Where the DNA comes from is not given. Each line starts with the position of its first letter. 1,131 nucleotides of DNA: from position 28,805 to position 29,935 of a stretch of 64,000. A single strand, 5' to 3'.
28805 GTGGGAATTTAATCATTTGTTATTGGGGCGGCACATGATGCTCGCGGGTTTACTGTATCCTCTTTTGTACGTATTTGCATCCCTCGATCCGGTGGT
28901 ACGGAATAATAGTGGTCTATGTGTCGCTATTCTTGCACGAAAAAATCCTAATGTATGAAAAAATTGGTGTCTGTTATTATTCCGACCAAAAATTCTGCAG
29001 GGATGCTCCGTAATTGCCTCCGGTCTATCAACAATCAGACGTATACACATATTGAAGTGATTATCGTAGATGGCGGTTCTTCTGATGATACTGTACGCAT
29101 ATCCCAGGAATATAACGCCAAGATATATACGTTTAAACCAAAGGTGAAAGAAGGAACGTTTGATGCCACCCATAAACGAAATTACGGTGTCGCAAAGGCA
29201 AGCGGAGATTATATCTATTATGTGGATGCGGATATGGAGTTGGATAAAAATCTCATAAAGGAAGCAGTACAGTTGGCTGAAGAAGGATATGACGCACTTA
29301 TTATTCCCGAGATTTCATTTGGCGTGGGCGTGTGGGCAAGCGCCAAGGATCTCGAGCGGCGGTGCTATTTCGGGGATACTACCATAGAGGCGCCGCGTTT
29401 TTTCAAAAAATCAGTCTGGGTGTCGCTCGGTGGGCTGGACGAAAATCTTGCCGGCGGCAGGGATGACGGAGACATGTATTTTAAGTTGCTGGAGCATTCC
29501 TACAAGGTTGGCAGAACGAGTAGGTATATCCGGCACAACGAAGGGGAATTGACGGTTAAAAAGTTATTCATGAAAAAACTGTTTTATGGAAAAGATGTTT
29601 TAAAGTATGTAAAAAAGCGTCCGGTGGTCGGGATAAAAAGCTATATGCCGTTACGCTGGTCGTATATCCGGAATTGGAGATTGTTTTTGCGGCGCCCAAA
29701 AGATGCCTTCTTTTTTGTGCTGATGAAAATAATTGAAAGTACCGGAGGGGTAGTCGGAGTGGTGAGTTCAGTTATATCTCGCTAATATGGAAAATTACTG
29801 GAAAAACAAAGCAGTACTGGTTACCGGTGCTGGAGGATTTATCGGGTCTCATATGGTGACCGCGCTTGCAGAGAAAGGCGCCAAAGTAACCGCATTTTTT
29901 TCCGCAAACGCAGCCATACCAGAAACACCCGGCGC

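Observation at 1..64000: Supercluster of stacked three-component (GT2 synthase + flippase + GT-C transferase) extracytoplasmic glycosylation modules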

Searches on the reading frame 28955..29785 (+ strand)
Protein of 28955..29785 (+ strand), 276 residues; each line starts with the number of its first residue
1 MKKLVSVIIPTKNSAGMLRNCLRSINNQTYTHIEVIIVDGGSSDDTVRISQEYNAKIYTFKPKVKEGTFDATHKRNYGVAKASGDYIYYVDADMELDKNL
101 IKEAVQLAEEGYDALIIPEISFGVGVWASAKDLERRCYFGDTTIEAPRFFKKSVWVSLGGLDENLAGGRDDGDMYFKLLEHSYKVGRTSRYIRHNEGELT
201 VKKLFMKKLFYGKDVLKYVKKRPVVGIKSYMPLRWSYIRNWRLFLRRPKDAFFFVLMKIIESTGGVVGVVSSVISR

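Call 7: search_protein_families(library=pfam, proteins=[window:28955-29785:+], max_evalue=0.01)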
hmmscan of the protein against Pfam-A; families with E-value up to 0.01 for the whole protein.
window:28955-29785:+ (276 aa): 4 families
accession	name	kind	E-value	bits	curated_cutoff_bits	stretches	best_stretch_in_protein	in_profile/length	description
PF00535.33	Glycos_transf_2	-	8.3e-28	97.9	23.3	1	6-120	1-115/168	Glycosyl transferase family 2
PF10111.15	Glyco_tranf_2_2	-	3.7e-13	50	27.3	1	6-95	1-93/276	Glycosyltransferase like family 2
PF13641.12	Glyco_tranf_2_3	-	2e-07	31.7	27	1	5-114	3-118/230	Glycosyltransferase like family 2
PF13704.12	Glyco_tranf_2_4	-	0.00044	21.1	27.5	1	12-93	1-81/98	Glycosyl transferase family 2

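Call 12: search_protein_families(library=ncbifam, proteins=[window:28955-29785:+], max_evalue=0.001)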
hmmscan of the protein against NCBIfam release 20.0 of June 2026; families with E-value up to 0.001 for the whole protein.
window:28955-29785:+ (276 aa): 26 families (the best 25 are shown)
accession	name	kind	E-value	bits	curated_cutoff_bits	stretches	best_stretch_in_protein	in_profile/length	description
NF007482.0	PRK10073.1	equivalog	6.9e-20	71.3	423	1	3-110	6-112/334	glycosyltransferase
NF041875.1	EPS_EpsD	equivalog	7.7e-18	65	370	1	5-120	1-116/325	exopolysaccharide biosynthesis glycosyltransferase EpsD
TIGR04283.1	glyco_like_mftF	equivalog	9.4e-16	58.1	182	1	5-111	1-101/221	TIGR04283 family arsenosugar biosynthesis glycosyltransferase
NF047683.1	TeichurnBiosyTuaG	equivalog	1e-14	54.8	400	1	2-106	5-109/252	teichuronic acid biosynthesis protein TuaG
NF050050.1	ProtGlycPglI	equivalog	2.1e-14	53.6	500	1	4-115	3-115/306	GalNAc(5)-diNAcBac-PP-undecaprenol beta-1,3-glucosyltransferase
TIGR03111.1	glyc2_xrt_Gpos1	hypoth_equivalog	2.9e-13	49.4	363.95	1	5-110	51-158/439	TIGR03111 family XrtG-associated glycosyltransferase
TIGR03965.1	mycofact_glyco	equivalog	1.8e-12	46.9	280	1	5-102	76-173/467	mycofactocin biosynthesis glycosyltransferase MftF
NF038299.1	EPS_HpsN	equivalog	5.1e-12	45.4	425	1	4-106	2-104/317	hormogonium polysaccharide biosynthesis glycosyltransferase HpsN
NF038302.1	EPS_HpsE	equivalog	6.8e-11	41.7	300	1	5-110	3-113/307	hormogonium polysaccharide biosynthesis glycosyltransferase HpsE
NF041394.1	GtaseAglG_Halo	equivalog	9.5e-11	41.5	440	1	5-115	3-113/304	glucosyl-dolichyl phosphate glucuronosyltransferase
TIGR03937.1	PgaC_IcaA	equivalog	2e-10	40.2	422.3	1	3-102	45-144/407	poly-beta-1,6-N-acetyl-D-glucosamine synthase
NF045692.1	OglycostaseCruG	equivalog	4.3e-10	39.1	600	1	5-114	43-159/386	2'-O-glycosyltransferase CruG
NF010496.0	PRK13915.1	equivalog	6.4e-09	35.3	262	1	3-95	31-128/307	glucosyl-3-phosphoglycerate synthase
NF053739.1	GlytfEpsEBac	equivalog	1.5e-08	34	450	1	5-102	3-102/265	glycosyltransferase EpsE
TIGR03469.1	HpnB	hypoth_equivalog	5e-08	32.4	379.25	1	5-111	46-163/386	hopene-associated glycosyltransferase HpnB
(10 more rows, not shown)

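Call 48: search_solved_structures(query=window:28955-29785:+, max_evalue=0.001)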
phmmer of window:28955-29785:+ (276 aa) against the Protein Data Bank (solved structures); distinct sequences matched with E-value up to 0.001: 19.
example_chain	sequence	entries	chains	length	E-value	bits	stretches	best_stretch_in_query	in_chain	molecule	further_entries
2z87_A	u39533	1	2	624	2.2e-18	69.7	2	4-100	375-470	Chondroitin synthase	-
2z86_A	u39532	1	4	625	2.2e-18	69.7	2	4-100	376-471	Chondroitin synthase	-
22ao_A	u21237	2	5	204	1e-15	61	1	1-127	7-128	GmaR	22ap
5hea_A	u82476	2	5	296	1.2e-11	47.6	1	3-114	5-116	Putative glycosyltransferase (GalT1)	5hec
5tze_C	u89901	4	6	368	5.3e-11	45.5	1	5-117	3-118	Glycosyl transferase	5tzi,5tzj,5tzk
5tz8_A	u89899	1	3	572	1.1e-10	44.4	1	5-117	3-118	Glycosyl transferase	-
8vh7_A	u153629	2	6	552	2.1e-09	40.2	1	3-105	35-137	Heparosan synthase B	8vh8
8viw_A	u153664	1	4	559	2.2e-09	40.2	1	3-105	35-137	Heparosan synthase B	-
9omm_A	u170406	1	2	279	4e-09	39.3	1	5-113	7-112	Glycosyltransferase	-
9omh_A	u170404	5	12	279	4e-09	39.3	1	5-113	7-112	Glycosyltransferase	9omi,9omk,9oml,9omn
9omj_A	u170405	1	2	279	4.1e-09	39.3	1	5-113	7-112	Glycosyltransferase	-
6h1j_A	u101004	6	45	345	5.4e-09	38.9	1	3-119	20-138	Probable ss-1,3-N-acetylglucosaminyltransferase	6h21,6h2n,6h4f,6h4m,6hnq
3bcv_A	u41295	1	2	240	2e-07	33.7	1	5-109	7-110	Putative glycosyltransferase protein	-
8bz4_A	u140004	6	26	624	5.3e-06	29.1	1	5-97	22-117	Glycosyltransferase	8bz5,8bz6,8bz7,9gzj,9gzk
8bz8_A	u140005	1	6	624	5.5e-06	29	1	5-97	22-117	Glycosyltransferase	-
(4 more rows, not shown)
